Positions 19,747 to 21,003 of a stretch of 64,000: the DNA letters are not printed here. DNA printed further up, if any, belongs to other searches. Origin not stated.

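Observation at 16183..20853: NAD-type formate dehydrogenase operon with the alpha subunit split into two genes in circularly permuted order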

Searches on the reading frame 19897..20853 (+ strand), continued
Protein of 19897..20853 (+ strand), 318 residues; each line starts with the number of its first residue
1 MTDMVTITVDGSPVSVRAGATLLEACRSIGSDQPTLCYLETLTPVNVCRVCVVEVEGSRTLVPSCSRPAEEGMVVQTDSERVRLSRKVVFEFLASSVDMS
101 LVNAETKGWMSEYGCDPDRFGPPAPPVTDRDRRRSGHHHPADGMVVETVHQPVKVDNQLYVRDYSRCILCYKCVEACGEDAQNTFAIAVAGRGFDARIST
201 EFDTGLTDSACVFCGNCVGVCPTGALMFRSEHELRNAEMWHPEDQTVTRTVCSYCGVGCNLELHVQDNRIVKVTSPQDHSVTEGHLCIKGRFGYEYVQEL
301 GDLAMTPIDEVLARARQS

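Call 53: find_encoding_contigs(protein=P0034, flank=8000, max_places=2)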
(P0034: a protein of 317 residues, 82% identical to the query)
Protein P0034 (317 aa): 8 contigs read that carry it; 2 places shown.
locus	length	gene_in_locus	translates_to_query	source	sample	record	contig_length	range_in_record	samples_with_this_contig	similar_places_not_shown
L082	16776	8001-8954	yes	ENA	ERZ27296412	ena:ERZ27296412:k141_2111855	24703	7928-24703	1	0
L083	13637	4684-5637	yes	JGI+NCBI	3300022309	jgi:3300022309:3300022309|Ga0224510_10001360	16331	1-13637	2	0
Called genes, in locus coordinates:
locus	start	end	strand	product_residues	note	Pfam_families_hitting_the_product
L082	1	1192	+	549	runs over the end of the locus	PF00133:tRNA-synt_1, PF09334:tRNA-synt_1g, PF19303:Anticodon_3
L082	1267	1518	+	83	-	PF09656:PGPGW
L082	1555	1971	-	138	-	PF09055:Sod_Ni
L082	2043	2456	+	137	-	PF10502:Peptidase_S26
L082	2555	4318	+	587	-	PF01268:FTHFS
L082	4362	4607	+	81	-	PF00384:Molybdopterin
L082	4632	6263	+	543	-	PF00384:Molybdopterin, PF01568:Molydop_binding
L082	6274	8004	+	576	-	PF01257:2Fe-2S_thioredx, PF01512:Complex1_51K, PF10531:SLBB, PF22461:SLBB_2 (weak), PF10589:NADH_4Fe-4S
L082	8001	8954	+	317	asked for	PF13510:Fer2_4, PF13237:Fer4_10 (faint), PF22117:Fer4_Nqo3, PF12838:Fer4_7 (weak), PF13187:Fer4_9 (weak), PF00037:Fer4 (weak), PF04879:Molybdop_Fe4S4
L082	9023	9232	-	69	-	-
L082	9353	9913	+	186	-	PF07336:ABATE, PF11706:zf-CGNR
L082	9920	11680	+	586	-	PF00425:Chorismate_bind, PF01063:Aminotran_4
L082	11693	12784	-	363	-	PF08240:ADH_N, PF16912:Glu_dehyd_C (weak), PF00107:ADH_zinc_N, PF13602:ADH_zinc_N_2 (weak)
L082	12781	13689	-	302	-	PF03446:NAD_binding_2, PF14833:NAD_binding_11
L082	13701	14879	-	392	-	PF02746:MR_MLE_N, PF13378:MR_MLE_C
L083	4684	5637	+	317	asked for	PF13510:Fer2_4, PF13237:Fer4_10 (faint), PF22117:Fer4_Nqo3, PF12838:Fer4_7 (weak), PF13187:Fer4_9 (weak), PF00037:Fer4 (weak), PF04879:Molybdop_Fe4S4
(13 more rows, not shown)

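Call 65: find_homologous_proteins(query=A2, max_evalue=1e-50)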
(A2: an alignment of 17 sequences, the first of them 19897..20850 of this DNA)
Query A2 (17 sequences) (318 aa, profile of the alignment): 8000 proteins with E <= 1e-50 among 8000 candidates; the best 120 are listed.
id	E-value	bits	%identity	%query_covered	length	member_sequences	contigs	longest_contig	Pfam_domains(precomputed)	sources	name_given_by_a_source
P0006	4.3e-217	737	-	-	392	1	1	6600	PF13510.12,PF00037.33,PF13484.12,PF12838.13,PF22117.3,PF13237.12,PF13187.12,PF04879.22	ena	-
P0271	4.1e-174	596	74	96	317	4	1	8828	PF13510.12,PF00037.33,PF13484.12,PF12838.13,PF22117.3,PF13237.12,PF13187.12,PF04879.22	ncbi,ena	-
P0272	2.6e-173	593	72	93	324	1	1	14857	PF14697.12,PF13510.12,PF00037.33,PF12838.13,PF22117.3,PF13237.12,PF13187.12,PF04879.22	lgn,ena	-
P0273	3.9e-173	593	69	94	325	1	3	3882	PF13510.12,PF00037.33,PF12838.13,PF22117.3,PF13237.12,PF13187.12,PF04879.22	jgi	jgi:predicted molibdopterin-dependent oxidoreductase YjgC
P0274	5.2e-173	592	72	93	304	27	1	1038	PF13510.12,PF12837.13,PF00037.33,PF12838.13,PF22117.3,PF13237.12,PF13187.12,PF04879.22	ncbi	-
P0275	7.1e-173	592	72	93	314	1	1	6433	PF13510.12,PF00037.33,PF12838.13,PF22117.3,PF13237.12,PF04879.22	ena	-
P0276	1.4e-172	591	72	93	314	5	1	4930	PF13510.12,PF00037.33,PF12838.13,PF22117.3,PF13237.12,PF13187.12,PF04879.22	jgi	jgi:predicted molibdopterin-dependent oxidoreductase YjgC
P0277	1.5e-172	591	72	94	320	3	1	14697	PF13510.12,PF00037.33,PF12838.13,PF22117.3,PF13237.12,PF13187.12,PF04879.22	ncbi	ncbi:MAG: 2Fe-2S iron-sulfur cluster-binding protein [Actinomycetota bacterium]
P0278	1.6e-172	591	70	94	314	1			PF13510.12,PF00037.33,PF12838.13,PF22117.3,PF13237.12,PF04879.22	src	-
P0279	1.8e-172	591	72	93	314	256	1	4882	PF13510.12,PF00037.33,PF12838.13,PF22117.3,PF13237.12,PF13187.12,PF04879.22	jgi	-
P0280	2.3e-172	590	72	93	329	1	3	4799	PF13510.12,PF00037.33,PF12838.13,PF22117.3,PF13237.12,PF13187.12,PF04879.22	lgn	-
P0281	2.7e-172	590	70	94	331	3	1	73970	PF13510.12,PF00037.33,PF12838.13,PF22117.3,PF13237.12,PF13187.12,PF04879.22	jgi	jgi:predicted molibdopterin-dependent oxidoreductase YjgC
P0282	3.2e-172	590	70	92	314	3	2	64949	PF13510.12,PF00037.33,PF12838.13,PF22117.3,PF13237.12,PF13187.12,PF04879.22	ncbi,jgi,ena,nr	ncbi:MAG TPA: 2Fe-2S iron-sulfur cluster-binding protein [Chthonomonadaceae bacterium]|nr:2Fe-2S iro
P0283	3.3e-172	590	70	92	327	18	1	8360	PF13510.12,PF00037.33,PF12838.13,PF22117.3,PF13237.12,PF04879.22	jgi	jgi:predicted molibdopterin-dependent oxidoreductase YjgC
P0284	3.5e-172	590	71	93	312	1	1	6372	PF13510.12,PF00037.33,PF12838.13,PF22117.3,PF13237.12,PF13187.12,PF04879.22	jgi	jgi:predicted molibdopterin-dependent oxidoreductase YjgC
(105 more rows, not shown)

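Call 71: search_protein_families(library=pfam, proteins=[P0122, P0128, P0133, P0202, P0225, P0201, P0217], max_evalue=0.000001)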
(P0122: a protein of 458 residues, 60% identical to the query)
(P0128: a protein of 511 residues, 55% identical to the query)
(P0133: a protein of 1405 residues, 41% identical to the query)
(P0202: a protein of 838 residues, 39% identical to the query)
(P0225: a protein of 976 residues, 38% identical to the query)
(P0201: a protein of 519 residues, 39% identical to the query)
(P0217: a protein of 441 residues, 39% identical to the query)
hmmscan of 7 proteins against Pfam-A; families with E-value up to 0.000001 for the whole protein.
P0122 (458 aa): 3 families
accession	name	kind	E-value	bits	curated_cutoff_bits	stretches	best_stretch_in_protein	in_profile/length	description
PF04879.21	Molybdop_Fe4S4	-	1.3e-20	73.5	22.7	1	284-336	2-54/55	Molybdopterin oxidoreductase Fe4S4 domain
PF12838.12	Fer4_7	-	1.4e-09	38.7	27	1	204-263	1-52/52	4Fe-4S dicluster domain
PF22117.2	Fer4_Nqo3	-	1.6e-07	31.9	27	1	203-264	9-66/67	NADH-quinone oxidoreductase subunit 3, ferredoxin-like domain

P0128 (511 aa): 4 families
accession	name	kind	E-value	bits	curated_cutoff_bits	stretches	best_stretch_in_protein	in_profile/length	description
PF04879.21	Molybdop_Fe4S4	-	1.8e-20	73.1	22.7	1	454-506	3-55/55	Molybdopterin oxidoreductase Fe4S4 domain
PF13510.11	Fer2_4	-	1.6e-19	70.2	22.8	1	207-283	2-81/82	2Fe-2S iron-sulfur cluster binding domain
PF10589.14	NADH_4Fe-4S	-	2.7e-12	46.8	23.5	1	117-157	1-41/85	NADH-ubiquinone oxidoreductase-F iron-sulfur binding region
PF10531.15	SLBB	-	2.5e-07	30.9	27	1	32-67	2-37/55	SLBB domain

P0133 (1405 aa): 11 families
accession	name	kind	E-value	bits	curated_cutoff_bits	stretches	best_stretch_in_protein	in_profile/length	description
PF00384.28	Molybdopterin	-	4.2e-122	408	24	3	272-677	1-352/353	Molybdopterin oxidoreductase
PF13510.11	Fer2_4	-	8.4e-42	141.6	22.8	2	835-909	4-81/82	2Fe-2S iron-sulfur cluster binding domain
PF10588.14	NADH-G_4Fe-4S_3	-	1.2e-36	124.4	27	2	83-122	1-40/40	NADH-ubiquinone oxidoreductase-G iron-sulfur binding region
PF22117.2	Fer4_Nqo3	-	3.1e-26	91.8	27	2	971-1035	3-67/67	NADH-quinone oxidoreductase subunit 3, ferredoxin-like domain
PF04879.21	Molybdop_Fe4S4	-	5.9e-25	87.4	22.7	2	215-269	1-55/55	Molybdopterin oxidoreductase Fe4S4 domain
PF01568.27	Molydop_binding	-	4.9e-19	68.8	26.8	1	725-820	2-99/110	Molydopterin dinucleotide binding domain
PF00037.32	Fer4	-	1.9e-15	56.4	21.1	0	1018-1035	7-24/24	4Fe-4S binding domain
PF12838.12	Fer4_7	-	4.5e-15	56.3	27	2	978-1033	1-52/52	4Fe-4S dicluster domain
PF14697.11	Fer4_21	-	8.8e-11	42.2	35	1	975-1033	4-56/59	4Fe-4S dicluster domain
PF12837.12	Fer4_6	-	2.8e-09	36.9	25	0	972-991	2-21/24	4Fe-4S binding domain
PF13237.11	Fer4_10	-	1.2e-07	32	25.5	0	139-197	2-53/53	4Fe-4S dicluster domain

P0202 (838 aa): 8 families
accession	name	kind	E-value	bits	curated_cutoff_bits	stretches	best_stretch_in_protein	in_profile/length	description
PF00384.28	Molybdopterin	-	8.2e-46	157.1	24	1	301-671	1-351/353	Molybdopterin oxidoreductase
PF04879.21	Molybdop_Fe4S4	-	8.5e-18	64.5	22.7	1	245-298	2-55/55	Molybdopterin oxidoreductase Fe4S4 domain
PF13510.11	Fer2_4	-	9.1e-17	61.3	22.8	1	6-78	6-81/82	2Fe-2S iron-sulfur cluster binding domain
PF01257.25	2Fe-2S_thioredx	-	7.9e-13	48.9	24.8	1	779-837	2-60/145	Thioredoxin-like [2Fe-2S] ferredoxin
PF12838.12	Fer4_7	-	1.9e-08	35.1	27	1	171-229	1-52/52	4Fe-4S dicluster domain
PF10588.14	NADH-G_4Fe-4S_3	-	6.8e-07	29.2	27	0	127-146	19-38/40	NADH-ubiquinone oxidoreductase-G iron-sulfur binding region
PF22117.2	Fer4_Nqo3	-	7.5e-07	29.7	27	0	163-230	2-66/67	NADH-quinone oxidoreductase subunit 3, ferredoxin-like domain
PF00111.32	Fer2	-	8.9e-07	29.2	21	1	6-57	1-50/77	2Fe-2S iron-sulfur cluster binding domain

P0225 (976 aa): 7 families
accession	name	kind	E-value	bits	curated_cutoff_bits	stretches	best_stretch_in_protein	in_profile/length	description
PF00384.28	Molybdopterin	-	1.8e-48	165.8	24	1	302-700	1-352/353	Molybdopterin oxidoreductase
PF01257.25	2Fe-2S_thioredx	-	7.7e-45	152.7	24.8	1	826-969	1-144/145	Thioredoxin-like [2Fe-2S] ferredoxin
PF04879.21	Molybdop_Fe4S4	-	1.2e-17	64.1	22.7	1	246-298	2-54/55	Molybdopterin oxidoreductase Fe4S4 domain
PF13510.11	Fer2_4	-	1.1e-14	54.7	22.8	1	8-79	7-81/82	2Fe-2S iron-sulfur cluster binding domain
PF12838.12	Fer4_7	-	4.4e-10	40.3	27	1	172-230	1-52/52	4Fe-4S dicluster domain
PF22117.2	Fer4_Nqo3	-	2.4e-09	37.7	27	1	164-231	2-66/67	NADH-quinone oxidoreductase subunit 3, ferredoxin-like domain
PF00111.32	Fer2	-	5.5e-07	29.9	21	0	8-57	2-49/77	2Fe-2S iron-sulfur cluster binding domain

P0201 (519 aa): 12 families
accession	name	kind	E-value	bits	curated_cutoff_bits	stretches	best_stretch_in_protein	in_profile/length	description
PF00384.28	Molybdopterin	-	2.3e-20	73.4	24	1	300-457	1-172/353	Molybdopterin oxidoreductase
PF04879.21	Molybdop_Fe4S4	-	8.3e-19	67.8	22.7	1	244-297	2-55/55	Molybdopterin oxidoreductase Fe4S4 domain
PF13510.11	Fer2_4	-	5.3e-18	65.3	22.8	1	4-77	5-81/82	2Fe-2S iron-sulfur cluster binding domain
PF12838.12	Fer4_7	-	8.3e-10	39.4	27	1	170-228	1-52/52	4Fe-4S dicluster domain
PF22117.2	Fer4_Nqo3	-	3.9e-09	37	27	1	162-229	2-66/67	NADH-quinone oxidoreductase subunit 3, ferredoxin-like domain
PF00111.32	Fer2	-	9e-09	35.6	21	1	6-55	2-49/77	2Fe-2S iron-sulfur cluster binding domain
PF00037.32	Fer4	-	1.5e-08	34.5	21.1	0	211-229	5-23/24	4Fe-4S binding domain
PF13237.11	Fer4_10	-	7.8e-08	32.6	25.5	0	211-258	6-49/53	4Fe-4S dicluster domain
PF14697.11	Fer4_21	-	9.5e-08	32.5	35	1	169-227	6-55/59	4Fe-4S dicluster domain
PF13183.11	Fer4_8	-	2.4e-07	31.6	27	1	169-227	3-67/68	4Fe-4S dicluster domain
PF13187.11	Fer4_9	-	4.5e-07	30.2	27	0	170-228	1-51/52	4Fe-4S dicluster domain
PF10588.14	NADH-G_4Fe-4S_3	-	4.5e-07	29.7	27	0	126-144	19-37/40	NADH-ubiquinone oxidoreductase-G iron-sulfur binding region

P0217 (441 aa): 7 families
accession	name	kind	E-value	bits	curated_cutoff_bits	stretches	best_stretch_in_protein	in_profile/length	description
PF13510.11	Fer2_4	-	8e-20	71.1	22.8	1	14-88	4-81/82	2Fe-2S iron-sulfur cluster binding domain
PF10588.14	NADH-G_4Fe-4S_3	-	2.7e-17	62.5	27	1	95-129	1-35/40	NADH-ubiquinone oxidoreductase-G iron-sulfur binding region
PF04879.21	Molybdop_Fe4S4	-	1.8e-16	60.2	22.7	1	251-303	3-55/55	Molybdopterin oxidoreductase Fe4S4 domain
PF00384.28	Molybdopterin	-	9.6e-10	38.4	24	1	306-441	1-81/353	Molybdopterin oxidoreductase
PF22117.2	Fer4_Nqo3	-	7.5e-09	36.1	27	1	169-235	3-66/67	NADH-quinone oxidoreductase subunit 3, ferredoxin-like domain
PF12838.12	Fer4_7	-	7.7e-07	29.9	27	0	176-234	1-52/52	4Fe-4S dicluster domain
PF13237.11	Fer4_10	-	9.2e-07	29.1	25.5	0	217-264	6-49/53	4Fe-4S dicluster domain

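Call 75: search_protein_families(library=pfam, proteins=[L060:626-1840:+, L060:713-1780:-, L060:1854-2240:-, L060:4303-4725:+, L060:4465-5220:-, L060:4948-5976:+, L060:5236-5901:-], max_evalue=0.0001)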
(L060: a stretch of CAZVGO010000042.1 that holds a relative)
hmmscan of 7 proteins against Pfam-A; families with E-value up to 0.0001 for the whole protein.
L060:626-1840:+ (405 aa): 2 families
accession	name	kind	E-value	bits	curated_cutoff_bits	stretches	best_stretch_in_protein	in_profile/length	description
PF00586.29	AIRS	-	6.7e-20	72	24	1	105-210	2-111/112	AIR synthase related protein, N-terminal domain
PF02769.27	AIRS_C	-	1.4e-13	51.7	23.1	1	223-395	1-149/156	AIR synthase related protein, C-terminal domain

L060:713-1780:- (356 aa): 0 families

L060:1854-2240:- (129 aa): 0 families

L060:4303-4725:+ (141 aa): 0 families

L060:4465-5220:- (252 aa): 7 families
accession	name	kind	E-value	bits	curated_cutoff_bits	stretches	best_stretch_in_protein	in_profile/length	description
PF13649.12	Methyltransf_25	-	3.6e-16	60.1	27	1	43-138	1-97/97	Methyltransferase domain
PF08241.18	Methyltransf_11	-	4e-12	47.1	21.2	1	44-141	1-94/95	Methyltransferase domain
PF13847.12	Methyltransf_31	-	6.3e-10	39.4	27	1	39-192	3-142/145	Methyltransferase domain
PF08242.18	Methyltransf_12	-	1.1e-09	39.4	30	1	44-140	1-98/98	Methyltransferase domain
PF13489.12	Methyltransf_23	-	3.3e-06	27.4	27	1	36-144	19-118/164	Methyltransferase domain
PF07021.18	MetW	-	3.4e-05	24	21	1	32-80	7-55/193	Methionine biosynthesis protein MetW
PF01209.24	Ubie_methyltran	-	5.2e-05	23.1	20.1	1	37-142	45-151/233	ubiE/COQ5 methyltransferase family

L060:4948-5976:+ (343 aa): 0 families

L060:5236-5901:- (222 aa): 1 family
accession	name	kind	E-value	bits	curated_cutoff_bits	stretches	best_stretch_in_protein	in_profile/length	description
PF03330.24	DPBB_1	-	1.4e-08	35.3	28.8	1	132-220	2-83/83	Lytic transglycolase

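Call 76: search_protein_families(library=ncbifam, proteins=[L060:626-1840:+], max_evalue=0.00001)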
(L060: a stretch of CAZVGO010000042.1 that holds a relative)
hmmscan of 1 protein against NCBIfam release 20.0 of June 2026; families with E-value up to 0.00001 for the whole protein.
L060:626-1840:+ (405 aa): 9 families
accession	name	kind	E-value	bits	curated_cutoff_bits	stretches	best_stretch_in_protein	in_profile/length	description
TIGR00476.1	selD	equivalog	1.3e-98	330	125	1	62-368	1-308/311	selenide, water dikinase SelD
NF002098.0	PRK00943.1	equivalog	3.5e-82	276.1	299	1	59-393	4-336/347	selenide, water dikinase SelD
TIGR04369.1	fusion_not_SelD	hypoth_equivalog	3.7e-47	160.9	700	1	64-369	350-684/701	oxidoreductase/SelD-related fusion protein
NF010705.0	PRK14105.1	equivalog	3.4e-44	151.1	291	1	61-320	6-279/345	selenide, water dikinase SelD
TIGR01379.1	thiL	equivalog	1.8e-18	66.6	184.15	1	103-315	31-242/320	thiamine-phosphate kinase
NF004351.0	PRK05731.1-4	equivalog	5.4e-13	48.7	324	1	133-320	72-257/321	thiamine-phosphate kinase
TIGR04049.1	AIR_rel_sll0787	hypoth_equivalog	3.3e-10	39.5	321.3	1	98-310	37-242/318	sll0787 family AIR synthase-like protein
TIGR03267.1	methan_mark_2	hypoth_equivalog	1.2e-07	31.1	365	1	129-292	70-229/323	methanogenesis marker 2 protein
NF004354.0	PRK05731.2-3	equivalog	3.5e-06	26.6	204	1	143-236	57-149/273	thiamine-phosphate kinase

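Call 80: search_protein_families(library=ncbifam, proteins=[L030:10893-12791:-, L030:12791-14185:-, L030:8931-9629:-, L022:117-1451:+, L022:2697-3320:+, L022:3371-3994:+, L022:2685-3320:-], max_evalue=1e-8)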
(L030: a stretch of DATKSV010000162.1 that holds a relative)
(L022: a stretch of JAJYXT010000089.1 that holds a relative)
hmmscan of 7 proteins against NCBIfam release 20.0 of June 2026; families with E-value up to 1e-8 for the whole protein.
L030:10893-12791:- (633 aa): 16 families
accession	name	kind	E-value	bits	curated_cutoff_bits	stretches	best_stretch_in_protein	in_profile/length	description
TIGR00475.1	selB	equivalog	4e-74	250.3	242.25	1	5-363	2-345/581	selenocysteine-specific translation elongation factor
NF003077.0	PRK04000.1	equivalog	1.4e-36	126.6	315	2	54-265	85-320/412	translation initiation factor IF-2 subunit gamma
TIGR03680.1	eif2g_arch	equivalog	1.6e-36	126.4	514.5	2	54-228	81-276/407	translation initiation factor IF-2 subunit gamma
NF008969.0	PRK12317.1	subfamily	1.8e-34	119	502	1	29-264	61-312/426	elongation factor 1-alpha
NF009373.0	PRK12736.1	subfamily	5.7e-32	111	452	1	5-270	14-304/394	elongation factor Tu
NF000766.0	PRK00049.1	subfamily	1.8e-30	106.1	449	1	5-271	14-307/396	elongation factor Tu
NF009372.0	PRK12735.1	subfamily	3.9e-30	105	479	1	5-120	14-141/396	elongation factor Tu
TIGR00485.1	EF-Tu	equivalog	2.1e-28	99.2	522.4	1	5-274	14-308/394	elongation factor Tu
TIGR00483.1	EF-1_alpha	equivalog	7.8e-26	90.5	540.1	1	28-119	60-153/427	translation elongation factor EF-1 subunit alpha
NF004035.0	PRK05506.1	subfamily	2.5e-24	85.5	715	1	28-150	79-203/632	bifunctional sulfate adenylyltransferase subunit 1/adenylylsulfate kinase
TIGR02034.1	CysN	subfamily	2.6e-24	86.1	336.1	1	28-150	55-179/406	sulfate adenylyltransferase, large subunit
TIGR00487.1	IF-2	equivalog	2.9e-23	82.4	424.4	1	5-238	89-320/587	translation initiation factor IF-2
NF003478.0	PRK05124.1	equivalog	9.2e-23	80.5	590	1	28-121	82-174/475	sulfate adenylyltransferase subunit CysN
NF003078.0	PRK04004.1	equivalog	1.2e-11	44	468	0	58-121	80-142/598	translation initiation factor IF-2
TIGR00491.2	aIF-2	equivalog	1.6e-11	43.4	554.75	0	58-126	73-140/591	translation initiation factor IF-2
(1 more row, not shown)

L030:12791-14185:- (465 aa): 3 families
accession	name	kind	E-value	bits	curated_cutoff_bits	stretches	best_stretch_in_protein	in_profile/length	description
TIGR00474.1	selA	equivalog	8.5e-133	443.5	267.9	1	24-457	5-453/455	L-seryl-tRNA(Sec) selenium transferase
NF047797.1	glminPNH3LysDgaE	equivalog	6.1e-14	51.8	600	1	84-345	9-260/367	D-glucosaminate-6-phosphate ammonia lyase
TIGR01437.1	selA_rel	subfamily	6.5e-13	48.3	385.3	1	148-335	76-248/363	DgaE family pyridoxal phosphate-dependent ammonia lyase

L030:8931-9629:- (233 aa): 0 families

L022:117-1451:+ (445 aa): 1 family
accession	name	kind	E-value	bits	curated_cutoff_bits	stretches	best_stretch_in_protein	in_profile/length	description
TIGR00475.1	selB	equivalog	5.1e-15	55.2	242.25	1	1-172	190-345/581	selenocysteine-specific translation elongation factor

L022:2697-3320:+ (208 aa): 0 families

L022:3371-3994:+ (208 aa): 4 families
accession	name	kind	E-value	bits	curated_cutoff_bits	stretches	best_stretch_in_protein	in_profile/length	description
TIGR00949.1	2A76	subfamily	4.1e-36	124.4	183.95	1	20-202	2-184/185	homoserine/threonine efflux transporter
NF008201.0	PRK10958.1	equivalog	1.5e-25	90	165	1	8-205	12-209/212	leucine efflux protein LeuE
NF007812.0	PRK10520.1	equivalog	5.5e-19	68.6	209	1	3-207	3-204/206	homoserine/homoserine lactone efflux protein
NF007591.0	PRK10229.1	equivalog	2.1e-15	57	288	1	15-156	14-157/206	threonine export protein RhtC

L022:2685-3320:- (212 aa): 0 families
